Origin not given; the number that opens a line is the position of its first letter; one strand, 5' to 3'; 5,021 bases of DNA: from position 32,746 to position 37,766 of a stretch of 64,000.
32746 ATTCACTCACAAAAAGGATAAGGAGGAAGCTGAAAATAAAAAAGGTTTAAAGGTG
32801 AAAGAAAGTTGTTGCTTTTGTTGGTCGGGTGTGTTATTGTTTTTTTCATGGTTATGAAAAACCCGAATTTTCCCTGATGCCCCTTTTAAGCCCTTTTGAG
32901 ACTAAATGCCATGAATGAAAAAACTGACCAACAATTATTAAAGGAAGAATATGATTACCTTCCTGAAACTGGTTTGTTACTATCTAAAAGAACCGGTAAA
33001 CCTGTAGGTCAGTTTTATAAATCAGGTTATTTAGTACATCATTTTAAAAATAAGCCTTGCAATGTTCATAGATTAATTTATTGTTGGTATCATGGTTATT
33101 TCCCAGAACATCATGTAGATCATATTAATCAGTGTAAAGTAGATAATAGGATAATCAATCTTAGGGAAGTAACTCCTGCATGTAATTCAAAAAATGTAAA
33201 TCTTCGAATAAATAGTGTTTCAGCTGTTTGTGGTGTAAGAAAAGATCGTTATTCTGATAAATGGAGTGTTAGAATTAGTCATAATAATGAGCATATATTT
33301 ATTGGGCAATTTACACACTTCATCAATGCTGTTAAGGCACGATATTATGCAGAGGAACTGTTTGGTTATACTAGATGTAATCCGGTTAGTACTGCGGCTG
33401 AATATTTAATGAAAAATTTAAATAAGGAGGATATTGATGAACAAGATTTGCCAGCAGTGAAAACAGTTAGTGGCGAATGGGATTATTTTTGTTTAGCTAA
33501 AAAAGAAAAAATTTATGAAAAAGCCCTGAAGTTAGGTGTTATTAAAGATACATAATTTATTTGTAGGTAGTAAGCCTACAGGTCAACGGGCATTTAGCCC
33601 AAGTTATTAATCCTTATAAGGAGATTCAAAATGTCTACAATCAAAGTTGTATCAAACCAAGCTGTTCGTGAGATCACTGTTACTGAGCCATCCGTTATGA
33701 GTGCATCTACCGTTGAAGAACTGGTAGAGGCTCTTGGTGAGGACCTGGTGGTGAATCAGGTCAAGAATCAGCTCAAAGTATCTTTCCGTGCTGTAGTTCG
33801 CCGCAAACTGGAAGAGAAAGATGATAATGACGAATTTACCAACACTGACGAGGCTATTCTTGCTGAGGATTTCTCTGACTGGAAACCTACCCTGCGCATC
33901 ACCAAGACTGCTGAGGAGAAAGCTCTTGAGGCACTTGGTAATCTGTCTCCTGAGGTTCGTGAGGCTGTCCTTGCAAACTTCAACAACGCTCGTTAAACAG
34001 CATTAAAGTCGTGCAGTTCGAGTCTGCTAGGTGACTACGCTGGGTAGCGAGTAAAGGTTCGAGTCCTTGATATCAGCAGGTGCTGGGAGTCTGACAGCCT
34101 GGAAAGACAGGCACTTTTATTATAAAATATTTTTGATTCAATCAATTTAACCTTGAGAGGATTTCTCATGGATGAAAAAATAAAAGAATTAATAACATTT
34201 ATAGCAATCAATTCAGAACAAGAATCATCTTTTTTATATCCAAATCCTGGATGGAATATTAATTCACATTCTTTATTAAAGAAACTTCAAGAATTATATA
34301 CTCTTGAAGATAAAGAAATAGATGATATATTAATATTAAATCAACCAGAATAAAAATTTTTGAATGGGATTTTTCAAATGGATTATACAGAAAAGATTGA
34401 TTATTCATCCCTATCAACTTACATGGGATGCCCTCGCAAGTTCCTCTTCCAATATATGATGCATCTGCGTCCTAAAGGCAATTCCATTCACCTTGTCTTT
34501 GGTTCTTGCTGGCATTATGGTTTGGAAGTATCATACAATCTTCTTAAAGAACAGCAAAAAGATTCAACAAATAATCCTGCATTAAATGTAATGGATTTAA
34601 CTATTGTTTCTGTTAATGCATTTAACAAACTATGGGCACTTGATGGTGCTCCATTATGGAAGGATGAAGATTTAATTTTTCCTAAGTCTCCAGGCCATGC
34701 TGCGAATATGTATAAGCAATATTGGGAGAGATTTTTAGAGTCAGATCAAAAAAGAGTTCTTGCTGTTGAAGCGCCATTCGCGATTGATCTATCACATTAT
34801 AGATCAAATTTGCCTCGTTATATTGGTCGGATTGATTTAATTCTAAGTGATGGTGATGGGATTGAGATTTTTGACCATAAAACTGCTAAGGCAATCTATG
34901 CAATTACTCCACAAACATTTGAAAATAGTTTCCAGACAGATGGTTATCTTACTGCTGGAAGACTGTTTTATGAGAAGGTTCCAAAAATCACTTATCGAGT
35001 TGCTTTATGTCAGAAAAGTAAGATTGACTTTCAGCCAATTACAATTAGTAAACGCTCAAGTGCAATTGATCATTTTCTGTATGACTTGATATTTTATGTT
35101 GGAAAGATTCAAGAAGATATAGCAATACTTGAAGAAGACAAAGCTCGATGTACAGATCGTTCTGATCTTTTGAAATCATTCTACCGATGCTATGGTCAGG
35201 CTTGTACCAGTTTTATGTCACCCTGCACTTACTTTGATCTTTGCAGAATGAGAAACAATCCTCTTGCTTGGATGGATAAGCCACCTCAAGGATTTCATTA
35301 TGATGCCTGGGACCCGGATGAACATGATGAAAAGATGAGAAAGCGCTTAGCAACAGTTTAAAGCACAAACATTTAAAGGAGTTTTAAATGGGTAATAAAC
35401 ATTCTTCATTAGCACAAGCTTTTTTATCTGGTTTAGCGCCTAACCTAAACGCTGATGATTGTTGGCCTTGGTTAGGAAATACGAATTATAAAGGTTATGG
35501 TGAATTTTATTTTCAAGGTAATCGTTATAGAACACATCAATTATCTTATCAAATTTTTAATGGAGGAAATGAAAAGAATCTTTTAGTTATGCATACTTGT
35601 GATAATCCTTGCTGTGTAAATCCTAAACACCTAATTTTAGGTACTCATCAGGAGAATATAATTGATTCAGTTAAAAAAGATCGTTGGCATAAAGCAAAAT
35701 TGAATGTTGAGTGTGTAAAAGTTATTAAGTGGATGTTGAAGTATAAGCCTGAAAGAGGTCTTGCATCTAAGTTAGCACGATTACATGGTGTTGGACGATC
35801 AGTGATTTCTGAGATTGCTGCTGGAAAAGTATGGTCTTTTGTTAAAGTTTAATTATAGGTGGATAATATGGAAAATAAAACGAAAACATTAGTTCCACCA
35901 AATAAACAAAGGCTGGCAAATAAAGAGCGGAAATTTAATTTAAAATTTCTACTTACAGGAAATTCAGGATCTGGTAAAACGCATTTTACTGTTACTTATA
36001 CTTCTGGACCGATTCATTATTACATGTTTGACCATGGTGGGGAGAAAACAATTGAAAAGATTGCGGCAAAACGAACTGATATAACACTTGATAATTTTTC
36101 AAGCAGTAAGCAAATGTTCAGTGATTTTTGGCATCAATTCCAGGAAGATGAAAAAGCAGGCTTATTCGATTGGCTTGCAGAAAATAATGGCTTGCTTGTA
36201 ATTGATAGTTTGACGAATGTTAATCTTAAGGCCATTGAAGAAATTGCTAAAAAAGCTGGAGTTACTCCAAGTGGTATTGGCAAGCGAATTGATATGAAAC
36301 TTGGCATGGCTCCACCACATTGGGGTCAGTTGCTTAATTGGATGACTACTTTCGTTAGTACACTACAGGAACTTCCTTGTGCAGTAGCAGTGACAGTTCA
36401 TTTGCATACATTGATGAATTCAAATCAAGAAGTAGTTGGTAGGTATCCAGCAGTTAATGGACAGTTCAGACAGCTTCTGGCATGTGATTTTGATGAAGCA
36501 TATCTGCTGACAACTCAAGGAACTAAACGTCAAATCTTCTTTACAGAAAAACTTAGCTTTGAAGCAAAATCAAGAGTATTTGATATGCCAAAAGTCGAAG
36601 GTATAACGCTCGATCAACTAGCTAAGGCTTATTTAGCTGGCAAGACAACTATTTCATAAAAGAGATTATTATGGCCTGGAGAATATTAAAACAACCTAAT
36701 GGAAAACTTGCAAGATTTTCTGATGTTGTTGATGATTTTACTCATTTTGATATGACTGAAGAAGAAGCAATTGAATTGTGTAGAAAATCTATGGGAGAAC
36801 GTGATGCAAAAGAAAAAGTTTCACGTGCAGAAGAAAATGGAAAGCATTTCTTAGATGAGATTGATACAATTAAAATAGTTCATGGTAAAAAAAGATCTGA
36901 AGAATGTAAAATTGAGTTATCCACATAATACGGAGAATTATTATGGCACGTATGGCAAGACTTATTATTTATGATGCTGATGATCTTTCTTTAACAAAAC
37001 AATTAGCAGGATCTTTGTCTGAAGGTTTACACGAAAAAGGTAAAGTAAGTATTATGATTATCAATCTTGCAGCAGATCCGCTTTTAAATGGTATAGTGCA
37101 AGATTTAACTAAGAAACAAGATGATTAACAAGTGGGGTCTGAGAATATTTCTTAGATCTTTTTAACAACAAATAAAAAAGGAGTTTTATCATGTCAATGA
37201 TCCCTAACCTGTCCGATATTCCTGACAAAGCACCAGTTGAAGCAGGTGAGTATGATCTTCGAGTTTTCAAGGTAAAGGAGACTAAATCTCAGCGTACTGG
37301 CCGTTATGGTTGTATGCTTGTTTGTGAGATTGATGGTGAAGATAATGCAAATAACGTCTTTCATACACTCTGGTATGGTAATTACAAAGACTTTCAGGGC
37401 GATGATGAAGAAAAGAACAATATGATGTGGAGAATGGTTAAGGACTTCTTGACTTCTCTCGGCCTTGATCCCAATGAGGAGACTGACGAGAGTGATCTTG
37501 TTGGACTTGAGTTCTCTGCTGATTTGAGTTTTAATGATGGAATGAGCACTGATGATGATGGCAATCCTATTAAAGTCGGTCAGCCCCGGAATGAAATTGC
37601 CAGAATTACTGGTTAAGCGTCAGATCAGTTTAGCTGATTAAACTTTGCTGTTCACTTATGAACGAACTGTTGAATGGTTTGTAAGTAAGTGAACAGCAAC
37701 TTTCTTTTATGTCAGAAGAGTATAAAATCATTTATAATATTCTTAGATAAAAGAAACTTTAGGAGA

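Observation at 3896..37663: The exact palindrome GTTCA-N4-TGAAC recurs five times, each time in an intergenic gap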

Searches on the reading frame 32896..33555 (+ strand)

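Call 18: search_protein_families(library=pfam, proteins=[window:32896-33555:+], max_evalue=0.01)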
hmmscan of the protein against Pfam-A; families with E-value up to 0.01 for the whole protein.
window:32896-33555:+ (219 aa): 1 family
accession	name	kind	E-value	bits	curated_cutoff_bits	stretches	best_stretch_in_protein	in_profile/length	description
PF13392.12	HNH_3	-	1.4e-09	37.8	24.8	1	57-98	3-45/46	HNH endonuclease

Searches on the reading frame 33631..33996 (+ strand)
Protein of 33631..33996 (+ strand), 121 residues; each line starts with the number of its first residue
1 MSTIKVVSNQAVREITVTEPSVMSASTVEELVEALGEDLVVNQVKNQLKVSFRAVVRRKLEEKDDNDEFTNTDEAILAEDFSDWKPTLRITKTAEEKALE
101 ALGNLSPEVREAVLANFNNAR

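Call 93: search_protein_families(library=pfam, proteins=[window:33631-33996:+], max_evalue=0.01)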
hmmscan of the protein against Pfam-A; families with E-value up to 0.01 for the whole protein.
window:33631-33996:+ (121 aa): 1 family
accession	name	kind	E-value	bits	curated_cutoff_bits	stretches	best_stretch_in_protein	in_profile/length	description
PF24929.1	GlfB_C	-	0.0035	17.3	27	1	7-95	42-126/227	GlfB-like, C-terminal domain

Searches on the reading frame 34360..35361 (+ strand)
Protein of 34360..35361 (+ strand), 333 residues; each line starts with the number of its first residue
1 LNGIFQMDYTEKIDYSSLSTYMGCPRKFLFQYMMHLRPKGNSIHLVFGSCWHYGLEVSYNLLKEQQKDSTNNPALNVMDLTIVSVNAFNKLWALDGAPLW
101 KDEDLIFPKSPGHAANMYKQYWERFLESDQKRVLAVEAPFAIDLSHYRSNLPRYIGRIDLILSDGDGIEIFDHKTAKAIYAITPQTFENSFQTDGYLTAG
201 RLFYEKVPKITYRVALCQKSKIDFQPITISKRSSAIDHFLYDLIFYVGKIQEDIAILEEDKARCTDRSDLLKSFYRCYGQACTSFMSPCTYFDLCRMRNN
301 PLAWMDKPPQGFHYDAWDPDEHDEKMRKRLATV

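Call 18: search_protein_families(library=pfam, proteins=[window:34360-35361:+], max_evalue=0.01)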
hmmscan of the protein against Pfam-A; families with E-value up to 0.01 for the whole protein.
window:34360-35361:+ (333 aa): 1 family
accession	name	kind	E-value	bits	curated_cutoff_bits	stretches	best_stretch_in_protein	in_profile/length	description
PF12705.13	PDDEXK_1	-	5.9e-14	53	22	1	15-203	4-172/247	PD-(D/E)XK nuclease superfamily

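Call 20: find_related_loci(query=window:34360-35361:+, collection=viral_contigs, flank=10000)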
Query window:34360-35361:+ (333 aa) in viral_contigs; peptide patterns used: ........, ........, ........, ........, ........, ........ (x = any residue, [..] = any of these).
7 stretches matched a pattern; 7 encode a relative of the query (tblastn E <= 1e-3); 6 distinct loci.
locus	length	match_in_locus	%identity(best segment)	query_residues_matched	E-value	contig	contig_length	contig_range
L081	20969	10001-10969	86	5-331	0e+0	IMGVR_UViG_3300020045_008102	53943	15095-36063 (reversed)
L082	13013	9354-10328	85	5-333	0e+0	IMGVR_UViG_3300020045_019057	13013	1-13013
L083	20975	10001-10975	78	5-333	0e+0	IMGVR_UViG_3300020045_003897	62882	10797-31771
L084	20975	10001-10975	67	4-331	7e-156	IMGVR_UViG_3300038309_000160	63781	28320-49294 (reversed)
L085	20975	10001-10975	80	5-333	0e+0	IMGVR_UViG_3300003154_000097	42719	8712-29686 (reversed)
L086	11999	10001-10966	85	7-332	0e+0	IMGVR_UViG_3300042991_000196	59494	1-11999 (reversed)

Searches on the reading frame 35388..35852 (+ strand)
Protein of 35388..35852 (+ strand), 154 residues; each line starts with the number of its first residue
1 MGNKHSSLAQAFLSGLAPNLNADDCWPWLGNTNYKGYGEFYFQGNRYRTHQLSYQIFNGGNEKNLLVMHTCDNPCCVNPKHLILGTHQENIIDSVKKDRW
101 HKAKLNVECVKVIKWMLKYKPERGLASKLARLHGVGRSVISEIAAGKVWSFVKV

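Call 18: search_protein_families(library=pfam, proteins=[window:35388-35852:+], max_evalue=0.01)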
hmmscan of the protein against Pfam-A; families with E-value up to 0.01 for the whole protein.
window:35388-35852:+ (154 aa): 2 families
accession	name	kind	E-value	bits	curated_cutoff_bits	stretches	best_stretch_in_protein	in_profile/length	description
PF13392.12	HNH_3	-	1.7e-08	34.4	24.8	1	47-90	1-44/46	HNH endonuclease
PF05551.17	zf-His_Me_endon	-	4.1e-05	24.2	27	1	62-91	62-91/131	Zinc-binding loop region of homing endonuclease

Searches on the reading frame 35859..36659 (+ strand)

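Call 18: search_protein_families(library=pfam, proteins=[window:35859-36659:+], max_evalue=0.01)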
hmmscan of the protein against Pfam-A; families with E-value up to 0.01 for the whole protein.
window:35859-36659:+ (266 aa): 1 family
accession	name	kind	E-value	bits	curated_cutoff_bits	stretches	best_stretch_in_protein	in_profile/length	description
PF13479.12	AAA_24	-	3.6e-14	53.5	27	1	27-240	2-195/195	AAA domain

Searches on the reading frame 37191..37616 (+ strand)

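Call 9: search_protein_families(library=phrogs, proteins=[window:37191-37616:+], max_evalue=0.00001)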
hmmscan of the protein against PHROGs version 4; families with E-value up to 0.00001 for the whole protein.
window:37191-37616:+ (141 aa): 0 families

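Call 18: search_protein_families(library=pfam, proteins=[window:37191-37616:+], max_evalue=0.01)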
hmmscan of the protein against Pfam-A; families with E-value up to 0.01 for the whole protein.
window:37191-37616:+ (141 aa): 1 family
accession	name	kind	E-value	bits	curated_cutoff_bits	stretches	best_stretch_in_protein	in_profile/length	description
PF05037.18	DUF669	-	0.0012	19.4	21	1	8-82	6-77/138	Protein of unknown function (DUF669)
